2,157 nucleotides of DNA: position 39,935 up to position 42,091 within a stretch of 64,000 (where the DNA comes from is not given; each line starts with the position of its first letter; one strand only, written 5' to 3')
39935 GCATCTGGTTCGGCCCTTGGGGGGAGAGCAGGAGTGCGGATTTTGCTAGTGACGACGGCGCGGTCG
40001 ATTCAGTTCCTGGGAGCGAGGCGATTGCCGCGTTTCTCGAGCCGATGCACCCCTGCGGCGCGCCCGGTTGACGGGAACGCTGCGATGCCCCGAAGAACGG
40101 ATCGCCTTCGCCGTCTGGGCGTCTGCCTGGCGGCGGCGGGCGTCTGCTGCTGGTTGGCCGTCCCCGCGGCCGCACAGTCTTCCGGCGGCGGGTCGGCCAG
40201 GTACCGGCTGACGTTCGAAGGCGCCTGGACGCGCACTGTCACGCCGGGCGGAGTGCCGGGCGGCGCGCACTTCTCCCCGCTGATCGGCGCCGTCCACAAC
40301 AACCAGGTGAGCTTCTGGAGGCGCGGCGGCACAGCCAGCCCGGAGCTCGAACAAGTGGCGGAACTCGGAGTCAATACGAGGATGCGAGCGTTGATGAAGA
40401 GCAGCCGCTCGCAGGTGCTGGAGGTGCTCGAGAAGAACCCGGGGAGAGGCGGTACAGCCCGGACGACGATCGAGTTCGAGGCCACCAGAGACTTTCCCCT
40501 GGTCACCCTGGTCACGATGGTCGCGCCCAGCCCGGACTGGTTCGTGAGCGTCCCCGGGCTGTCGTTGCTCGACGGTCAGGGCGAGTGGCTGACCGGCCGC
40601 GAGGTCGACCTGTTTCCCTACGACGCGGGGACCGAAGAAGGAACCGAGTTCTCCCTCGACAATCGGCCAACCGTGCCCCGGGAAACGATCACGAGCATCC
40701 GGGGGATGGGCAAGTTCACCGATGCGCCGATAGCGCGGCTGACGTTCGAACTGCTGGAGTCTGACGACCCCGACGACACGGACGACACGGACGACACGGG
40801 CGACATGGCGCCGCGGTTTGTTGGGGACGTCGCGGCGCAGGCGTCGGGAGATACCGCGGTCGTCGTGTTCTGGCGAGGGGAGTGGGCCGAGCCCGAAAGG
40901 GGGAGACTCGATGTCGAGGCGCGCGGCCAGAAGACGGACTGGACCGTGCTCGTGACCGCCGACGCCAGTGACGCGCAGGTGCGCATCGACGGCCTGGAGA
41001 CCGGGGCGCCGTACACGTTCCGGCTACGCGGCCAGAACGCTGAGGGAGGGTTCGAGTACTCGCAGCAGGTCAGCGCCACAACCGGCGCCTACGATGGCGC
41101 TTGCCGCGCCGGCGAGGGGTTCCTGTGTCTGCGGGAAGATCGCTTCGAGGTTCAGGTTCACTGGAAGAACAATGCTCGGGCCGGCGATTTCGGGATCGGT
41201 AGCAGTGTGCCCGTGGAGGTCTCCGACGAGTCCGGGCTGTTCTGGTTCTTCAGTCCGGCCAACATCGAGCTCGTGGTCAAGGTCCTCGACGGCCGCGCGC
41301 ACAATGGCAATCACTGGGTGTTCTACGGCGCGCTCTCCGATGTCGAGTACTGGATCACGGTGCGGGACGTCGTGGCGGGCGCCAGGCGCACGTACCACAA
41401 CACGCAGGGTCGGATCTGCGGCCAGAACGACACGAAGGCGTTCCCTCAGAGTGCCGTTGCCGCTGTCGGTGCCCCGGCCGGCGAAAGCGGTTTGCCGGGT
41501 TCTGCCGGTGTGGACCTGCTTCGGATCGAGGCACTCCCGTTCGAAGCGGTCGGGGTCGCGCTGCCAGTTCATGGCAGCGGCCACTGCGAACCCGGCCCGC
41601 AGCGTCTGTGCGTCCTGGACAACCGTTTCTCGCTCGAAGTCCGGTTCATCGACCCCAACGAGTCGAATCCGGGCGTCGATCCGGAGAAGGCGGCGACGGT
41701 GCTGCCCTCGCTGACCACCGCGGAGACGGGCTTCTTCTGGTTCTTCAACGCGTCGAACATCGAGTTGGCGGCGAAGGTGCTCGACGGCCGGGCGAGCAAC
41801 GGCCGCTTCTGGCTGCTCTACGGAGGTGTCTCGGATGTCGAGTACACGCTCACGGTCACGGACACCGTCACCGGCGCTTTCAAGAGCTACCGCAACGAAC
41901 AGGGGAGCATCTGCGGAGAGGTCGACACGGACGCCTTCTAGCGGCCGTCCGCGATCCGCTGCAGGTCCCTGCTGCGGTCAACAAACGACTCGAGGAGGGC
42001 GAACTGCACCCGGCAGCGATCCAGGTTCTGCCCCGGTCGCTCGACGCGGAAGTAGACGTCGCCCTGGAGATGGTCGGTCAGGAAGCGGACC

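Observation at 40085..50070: Uncharacterised, Cys-bracketed domain of about 110 aa present three times in two unrelated secreted proteins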

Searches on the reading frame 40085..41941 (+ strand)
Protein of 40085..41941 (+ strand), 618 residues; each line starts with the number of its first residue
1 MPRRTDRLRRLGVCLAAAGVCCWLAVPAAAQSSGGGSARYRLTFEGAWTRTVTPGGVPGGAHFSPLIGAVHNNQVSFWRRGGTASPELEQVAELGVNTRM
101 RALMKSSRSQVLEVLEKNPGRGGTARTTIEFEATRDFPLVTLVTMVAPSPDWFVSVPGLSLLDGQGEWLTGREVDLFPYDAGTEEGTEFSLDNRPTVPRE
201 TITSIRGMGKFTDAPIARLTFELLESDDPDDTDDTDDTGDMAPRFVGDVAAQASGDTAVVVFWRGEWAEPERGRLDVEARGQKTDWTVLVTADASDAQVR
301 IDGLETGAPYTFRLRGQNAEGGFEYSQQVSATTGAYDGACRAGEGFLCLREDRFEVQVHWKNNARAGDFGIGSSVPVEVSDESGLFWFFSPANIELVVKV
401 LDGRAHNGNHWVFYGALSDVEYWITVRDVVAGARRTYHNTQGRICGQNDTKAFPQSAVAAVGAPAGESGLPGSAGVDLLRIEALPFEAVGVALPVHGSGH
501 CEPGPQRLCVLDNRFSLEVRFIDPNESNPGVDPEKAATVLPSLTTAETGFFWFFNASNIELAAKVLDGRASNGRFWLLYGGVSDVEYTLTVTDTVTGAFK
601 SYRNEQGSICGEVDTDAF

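Call 3: search_protein_families(library=pfam, proteins=[window:40085-41941:+], max_evalue=1)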
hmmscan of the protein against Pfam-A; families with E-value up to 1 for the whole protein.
window:40085-41941:+ (618 aa): 2 families
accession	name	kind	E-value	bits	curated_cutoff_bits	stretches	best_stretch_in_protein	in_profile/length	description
PF06468.19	Spond_N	-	3e-39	135.6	24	1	38-206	1-173/194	Spondin_N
PF00041.27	fn3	-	0.00012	22.7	25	1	248-331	5-83/84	Fibronectin type III domain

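Call 4: search_protein_families(library=ncbifam, proteins=[window:40085-41941:+], max_evalue=1)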
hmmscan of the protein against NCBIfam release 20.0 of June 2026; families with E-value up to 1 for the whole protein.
window:40085-41941:+ (618 aa): 1 family
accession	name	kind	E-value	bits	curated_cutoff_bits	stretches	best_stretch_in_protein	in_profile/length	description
NF038123.1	NF038123_dom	domain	3.5e-29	102.4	40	1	39-228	2-179/206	spondin domain-containing protein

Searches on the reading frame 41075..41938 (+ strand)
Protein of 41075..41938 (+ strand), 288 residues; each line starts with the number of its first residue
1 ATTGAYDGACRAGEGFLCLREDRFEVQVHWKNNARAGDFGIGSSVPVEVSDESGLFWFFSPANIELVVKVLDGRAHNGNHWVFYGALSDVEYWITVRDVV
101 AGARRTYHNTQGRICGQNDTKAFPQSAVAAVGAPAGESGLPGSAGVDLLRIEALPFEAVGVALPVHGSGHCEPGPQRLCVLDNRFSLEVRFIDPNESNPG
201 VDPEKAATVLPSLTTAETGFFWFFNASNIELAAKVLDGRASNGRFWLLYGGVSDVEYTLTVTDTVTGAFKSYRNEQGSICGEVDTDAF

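Call 45: predict_structure(alignment_id=A4)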
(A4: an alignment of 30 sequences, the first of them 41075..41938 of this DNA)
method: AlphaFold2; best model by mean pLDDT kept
length: 288 residues; sequences in the alignment: 30
mean_pLDDT: 85.3   pTM: 0.79
mean pLDDT of the five models: 85.3, 84.5, 83.9, 83.4, 82.7
residues with pLDDT >= 90: 188; 70-90: 48; 50-70: 27; < 50: 25
segments of 3 or more residues with pLDDT < 50: 2-4, 132-134, 136-152
pLDDT, mean of each block of 10 residues (from residue 1): 61 94 96 88 90 93 92 94 92 96 94 90 75 48 40 58 69 96 97 78 87 93 91 95 95 92 95 91 93
secondary structure, 60 per line:
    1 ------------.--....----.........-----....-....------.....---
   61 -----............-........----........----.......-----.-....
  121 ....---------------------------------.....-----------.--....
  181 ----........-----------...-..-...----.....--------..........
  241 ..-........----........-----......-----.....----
elements in order: E16-19 E24-32 E38-41 E43-46 E53-57 E66-73 H74-77 E79-86 E91-98 E103-109 E117-124 E158-162 E177-180 E185-192 E204-206 E218-222 E231-238 H239-242 E244-251 E256-263 E269-274 E280-284

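Call 64: find_homologous_proteins(query=A4, max_evalue=1e-10)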
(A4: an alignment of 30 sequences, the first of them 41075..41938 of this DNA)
Query A4 (30 sequences) (288 aa, profile of the alignment): 2519 proteins with E <= 1e-10 among 8000 candidates; the best 120 are listed.
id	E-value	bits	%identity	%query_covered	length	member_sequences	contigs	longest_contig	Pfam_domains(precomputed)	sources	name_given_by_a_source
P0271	4.4e-203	690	43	97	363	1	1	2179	PF17785.8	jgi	jgi:hypothetical protein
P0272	3.9e-166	569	43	97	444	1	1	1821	-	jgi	jgi:hypothetical protein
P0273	1.1e-163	561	41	99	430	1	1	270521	-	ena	-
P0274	1.9e-163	560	42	97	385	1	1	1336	-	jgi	jgi:hypothetical protein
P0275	2.8e-163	560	43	97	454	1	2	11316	-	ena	-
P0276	4.8e-162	556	42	98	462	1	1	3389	PF00127.27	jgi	-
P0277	1.6e-157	541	39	97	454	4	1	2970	-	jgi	jgi:hypothetical protein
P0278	3.1e-156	537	38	99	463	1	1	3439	-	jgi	jgi:plastocyanin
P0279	3.8e-155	533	38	99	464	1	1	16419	-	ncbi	-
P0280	2.2e-147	508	42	97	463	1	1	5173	PF04151.22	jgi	jgi:hypothetical protein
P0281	2.8e-147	507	41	94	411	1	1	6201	-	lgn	-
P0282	1.5e-139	482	38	99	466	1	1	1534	-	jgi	jgi:hypothetical protein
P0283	4.5e-138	477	39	97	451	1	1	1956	-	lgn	-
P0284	1.1e-131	456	44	98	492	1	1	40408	PF25059.2,PF24058.2,PF00041.28,PF16656.12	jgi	jgi:hypothetical protein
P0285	3.9e-125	435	35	99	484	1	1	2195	PF00050.27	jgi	jgi:hypothetical protein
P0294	9.0e-113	394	44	97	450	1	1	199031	PF04151.22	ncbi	-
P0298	3.1e-112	392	41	97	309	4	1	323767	-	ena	-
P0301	4.5e-112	392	43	97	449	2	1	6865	PF04151.22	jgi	jgi:pre-peptidase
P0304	7.1e-112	391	44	94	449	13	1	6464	PF04151.22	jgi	jgi:hypothetical protein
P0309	1.8e-111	390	43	97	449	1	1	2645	PF04151.22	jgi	jgi:pre-peptidase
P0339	7.5e-110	385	45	94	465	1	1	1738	PF04151.22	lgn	-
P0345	1.0e-109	384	44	97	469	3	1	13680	PF04151.22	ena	-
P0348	1.4e-109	384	45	97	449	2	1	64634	PF04151.22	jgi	-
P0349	1.5e-109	384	44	94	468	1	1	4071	PF04151.22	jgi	jgi:hypothetical protein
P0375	1.0e-108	381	43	97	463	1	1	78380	PF04151.22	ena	-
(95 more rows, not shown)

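Call 72: search_protein_families(library=ncbifam, proteins=[P0298], max_evalue=0.001)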
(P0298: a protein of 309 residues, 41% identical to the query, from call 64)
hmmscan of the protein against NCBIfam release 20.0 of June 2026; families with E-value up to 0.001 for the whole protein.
P0298 (309 aa): 0 families

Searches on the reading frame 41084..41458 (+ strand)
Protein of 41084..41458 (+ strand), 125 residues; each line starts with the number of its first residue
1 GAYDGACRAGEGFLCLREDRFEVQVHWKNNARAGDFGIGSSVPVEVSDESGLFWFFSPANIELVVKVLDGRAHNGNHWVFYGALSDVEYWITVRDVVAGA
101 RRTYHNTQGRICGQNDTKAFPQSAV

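Call 8: find_homologous_proteins(query=A1, max_evalue=0.001)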
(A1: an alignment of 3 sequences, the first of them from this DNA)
Query A1 (3 sequences) (125 aa, profile of the alignment): 1059 proteins with E <= 0.001 among 2064 candidates; the best 120 are listed.
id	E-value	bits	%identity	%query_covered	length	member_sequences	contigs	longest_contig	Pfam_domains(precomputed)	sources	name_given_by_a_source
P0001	2.6e-69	249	51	91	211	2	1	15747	-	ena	-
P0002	1.2e-63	230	56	81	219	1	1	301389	-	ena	-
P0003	1.3e-62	227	46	95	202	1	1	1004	-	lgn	-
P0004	1.0e-61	224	51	91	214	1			-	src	-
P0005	1.3e-60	221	48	91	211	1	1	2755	-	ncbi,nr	ncbi:MAG TPA: hypothetical protein VFR31_04720, partial [Thermoanaerobaculia bacterium]|nr:hypotheti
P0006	2.9e-59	216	51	93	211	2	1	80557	-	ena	-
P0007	2.9e-59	216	54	91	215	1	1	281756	-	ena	-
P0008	1.6e-58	214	49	91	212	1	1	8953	-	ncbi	ncbi:MAG: hypothetical protein ACJ759_20270, partial [Thermoanaerobaculia bacterium]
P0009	2.8e-58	213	47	95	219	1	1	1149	-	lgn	-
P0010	6.3e-58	212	48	86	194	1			-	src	-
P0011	2.3e-57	210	48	95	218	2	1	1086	-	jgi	jgi:hypothetical protein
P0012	7.4e-57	208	56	95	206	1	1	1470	-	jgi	-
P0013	1.5e-55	204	40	93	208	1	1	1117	-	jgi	jgi:hypothetical protein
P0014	2.6e-55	203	51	89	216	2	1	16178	-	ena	-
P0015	7.4e-55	202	48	93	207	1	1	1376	-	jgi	jgi:hypothetical protein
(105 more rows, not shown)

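Call 19: find_related_loci(query=A1, collection=genome_contigs, flank=6000)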
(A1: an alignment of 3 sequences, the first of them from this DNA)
Query A1 (125 aa) in genome_contigs; peptide patterns used: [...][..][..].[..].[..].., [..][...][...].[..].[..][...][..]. (x = any residue, [..] = any of these).
594 stretches matched a pattern (row limit reached: there are more); 464 encode a relative of the query (tblastn E <= 1e-3); the best 80 are kept; 80 distinct loci.
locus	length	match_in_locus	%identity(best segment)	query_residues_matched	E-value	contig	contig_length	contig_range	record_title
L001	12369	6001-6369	90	1-123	6e-75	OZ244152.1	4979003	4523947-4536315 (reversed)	MAG: Candidatus Multivorans sp. isolate afea6ae8-3198-4470-b6a0-f74c278aea2c genome assembly, chromosome: 1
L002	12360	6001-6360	88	1-120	3e-72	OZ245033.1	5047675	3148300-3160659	MAG: Candidatus Multivorans sp. isolate ccabee53-d9e3-4e52-b566-adb1483e4997 genome assembly, chromosome: 1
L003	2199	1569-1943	83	1-125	2e-71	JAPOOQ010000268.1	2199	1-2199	MAG: Gemmatimonadetes bacterium isolate APA_bin_39 c_000000209825, whole genome shotgun sequence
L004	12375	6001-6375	82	1-125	2e-69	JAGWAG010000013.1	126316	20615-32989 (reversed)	MAG: Acidobacteria bacterium isolate 277c_1 scaffold_2515, whole genome shotgun sequence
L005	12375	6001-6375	83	1-125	3e-69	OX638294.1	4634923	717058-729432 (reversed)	MAG: uncultured Thermoanaerobaculia bacterium isolate 42478a12-5572-4d71-959b-92ffd854a98d genome assembly, chromosome:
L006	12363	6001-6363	85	1-121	7e-69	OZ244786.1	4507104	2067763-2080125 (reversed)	MAG: Candidatus Multivorans sp. isolate 506956bb-d3ba-4b36-a8b3-9439da49a84d genome assembly, chromosome: 1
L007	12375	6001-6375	82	1-125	4e-68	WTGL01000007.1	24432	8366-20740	MAG: Acidobacteria bacterium isolate CO36388bin_1 NODE_537_length_24432_cov_75.045740, whole genome shotgun sequence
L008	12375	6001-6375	82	1-125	7e-68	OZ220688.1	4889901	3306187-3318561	MAG: Thermoanaerobaculia bacterium isolate 17c936d4-adfa-4882-ba3e-7fd0bc385902 genome assembly, chromosome: 1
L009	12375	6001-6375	80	1-125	1e-67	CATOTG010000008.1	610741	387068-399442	MAG: uncultured Thermoanaerobaculia bacterium isolate 2de50437-b26d-4e32-99b7-ac34be852a58 genome assembly, contig: cont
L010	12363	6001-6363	81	1-120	7e-64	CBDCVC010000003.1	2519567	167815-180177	MAG: Candidatus Multivorans sp. isolate d43f0643-08c3-4d58-9c0e-53586e9ec49c genome assembly, contig: contig_3, whole ge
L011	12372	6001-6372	78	1-124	8e-64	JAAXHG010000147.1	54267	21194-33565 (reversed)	MAG: Vicinamibacteraceae bacterium isolate Plut_88883 unfiltered_Plut_88883_genomic_contig_260155, whole genome shotgun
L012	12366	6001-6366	66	1-121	6e-56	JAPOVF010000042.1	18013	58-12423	MAG: Acidobacteria bacterium isolate COS1_bin_13 NODE_910_length_18013_cov_197.144, whole genome shotgun sequence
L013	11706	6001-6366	66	1-121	6e-56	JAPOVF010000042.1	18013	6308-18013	MAG: Acidobacteria bacterium isolate COS1_bin_13 NODE_910_length_18013_cov_197.144, whole genome shotgun sequence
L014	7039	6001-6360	68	1-120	1e-55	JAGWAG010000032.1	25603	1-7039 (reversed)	MAG: Acidobacteria bacterium isolate 277c_1 scaffold_4450, whole genome shotgun sequence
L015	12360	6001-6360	69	1-121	2e-54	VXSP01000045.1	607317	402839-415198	MAG: Holophagales bacterium isolate SB0665_bin_19 NODE_1_length_607317_cov_30.187069, whole genome shotgun sequence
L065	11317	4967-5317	55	5-124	2e-37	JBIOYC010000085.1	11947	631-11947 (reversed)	MAG: Thermoanaerobaculia bacterium isolate MAG040 k127_2374504, whole genome shotgun sequence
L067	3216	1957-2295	53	5-120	3e-36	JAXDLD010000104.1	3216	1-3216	MAG: Acidobacteriota bacterium isolate BP_61 scaffold_1229804, whole genome shotgun sequence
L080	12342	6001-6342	50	7-124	2e-32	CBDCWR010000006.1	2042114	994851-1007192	MAG: Candidatus Multivoraceae bacterium isolate 652d70b7-ea99-405b-b753-5a6e501b7d32 genome assembly, contig: contig_6,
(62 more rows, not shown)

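Call 52: search_protein_families(library=pfam, proteins=[L012:3208-6855:+, L080:4513-6819:+, L067:133-2295:+], max_evalue=0.001)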
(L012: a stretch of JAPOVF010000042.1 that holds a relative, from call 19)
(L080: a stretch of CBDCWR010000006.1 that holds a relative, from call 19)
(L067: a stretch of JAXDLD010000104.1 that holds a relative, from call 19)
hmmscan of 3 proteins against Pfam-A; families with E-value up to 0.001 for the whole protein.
L012:3208-6855:+ (1216 aa): 1 family
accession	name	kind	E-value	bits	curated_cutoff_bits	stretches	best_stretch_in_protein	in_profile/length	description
PF05345.18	He_PIG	-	1.5e-08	35.4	24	1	741-826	2-92/96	Putative Ig domain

L080:4513-6819:+ (769 aa): 0 families

L067:133-2295:+ (721 aa): 4 families
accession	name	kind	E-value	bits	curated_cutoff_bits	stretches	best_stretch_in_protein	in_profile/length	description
PF01229.23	Glyco_hydro_39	-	9.6e-10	38.3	26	1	150-239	153-240/472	Glycosyl hydrolases family 39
PF16158.11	N_BRCA1_IG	-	5.5e-09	37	28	1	369-463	8-107/108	Ig-like domain from next to BRCA1 gene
PF11790.14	Glyco_hydro_cc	-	2.3e-06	27.8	21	0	266-344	161-237/237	Glycosyl hydrolase catalytic core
PF02449.21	Glyco_hydro_42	-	0.00028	20.8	21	1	60-117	18-78/376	Beta-galactosidase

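Call 53: search_protein_families(library=pfam, proteins=[L065:2768-5740:+], max_evalue=0.001)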
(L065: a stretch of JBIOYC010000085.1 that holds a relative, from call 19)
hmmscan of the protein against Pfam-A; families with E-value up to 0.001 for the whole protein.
L065:2768-5740:+ (991 aa): 6 families
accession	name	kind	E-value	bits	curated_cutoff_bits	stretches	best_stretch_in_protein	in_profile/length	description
PF00041.27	fn3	-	1.4e-21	76.9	25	2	535-618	2-82/84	Fibronectin type III domain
PF13365.12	Trypsin_2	-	6.1e-09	37.2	27.6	1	298-471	1-143/144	Trypsin-like peptidase domain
PF16656.11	Pur_ac_phosph_N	-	7.5e-09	36.5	30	0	574-621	50-93/93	Purple acid Phosphatase, N-terminal domain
PF25059.1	FN3_DSCAM-DSCAML_C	-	3.6e-08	34.1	39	0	682-728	37-82/89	DSCAM/DSCAML C-terminal Fn3-like domain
PF00089.32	Trypsin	-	0.00011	22.6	20.6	1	287-484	15-205/220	Trypsin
PF24489.1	Ig_J_second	-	0.00033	21.1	27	0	691-728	56-95/105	Tip attachment protein J second Ig-like domain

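Call 72: search_protein_families(library=ncbifam, proteins=[L012:3208-6855:+], max_evalue=0.001)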
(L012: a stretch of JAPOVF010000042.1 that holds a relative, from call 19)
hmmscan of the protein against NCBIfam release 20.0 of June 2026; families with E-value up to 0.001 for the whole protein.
L012:3208-6855:+ (1216 aa): 0 families
